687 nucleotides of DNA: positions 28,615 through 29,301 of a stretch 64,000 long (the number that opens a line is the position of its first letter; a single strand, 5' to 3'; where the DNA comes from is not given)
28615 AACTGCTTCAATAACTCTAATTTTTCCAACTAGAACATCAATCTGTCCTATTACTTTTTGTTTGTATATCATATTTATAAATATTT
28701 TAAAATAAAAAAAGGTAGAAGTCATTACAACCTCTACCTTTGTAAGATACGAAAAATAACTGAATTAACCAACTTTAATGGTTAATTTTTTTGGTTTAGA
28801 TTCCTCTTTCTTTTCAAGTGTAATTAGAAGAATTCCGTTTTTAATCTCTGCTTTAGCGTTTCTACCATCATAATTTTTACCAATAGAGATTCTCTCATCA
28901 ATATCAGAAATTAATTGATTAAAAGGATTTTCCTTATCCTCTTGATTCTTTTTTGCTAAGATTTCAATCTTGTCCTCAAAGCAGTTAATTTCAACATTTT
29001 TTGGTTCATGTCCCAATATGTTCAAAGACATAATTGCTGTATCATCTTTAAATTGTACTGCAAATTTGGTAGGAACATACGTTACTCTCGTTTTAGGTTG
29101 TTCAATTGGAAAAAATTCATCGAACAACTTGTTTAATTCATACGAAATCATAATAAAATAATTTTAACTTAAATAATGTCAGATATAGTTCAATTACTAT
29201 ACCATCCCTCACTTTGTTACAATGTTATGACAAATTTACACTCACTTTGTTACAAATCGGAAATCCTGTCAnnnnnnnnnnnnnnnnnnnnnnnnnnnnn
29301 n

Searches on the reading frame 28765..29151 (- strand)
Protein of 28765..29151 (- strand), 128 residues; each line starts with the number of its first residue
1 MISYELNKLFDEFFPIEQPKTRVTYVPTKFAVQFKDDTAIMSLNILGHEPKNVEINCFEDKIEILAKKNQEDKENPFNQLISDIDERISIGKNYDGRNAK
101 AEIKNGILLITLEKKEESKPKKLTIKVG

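Call 29: search_protein_families(library=pfam, proteins=[window:28765-29151:-], max_evalue=0.01)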
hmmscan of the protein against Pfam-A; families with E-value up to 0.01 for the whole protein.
window:28765-29151:- (128 aa): 1 family
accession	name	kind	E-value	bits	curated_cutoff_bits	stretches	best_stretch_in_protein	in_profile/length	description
PF00011.27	HSP20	-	2e-09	37.9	20.8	1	39-126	9-100/102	Hsp20/alpha crystallin family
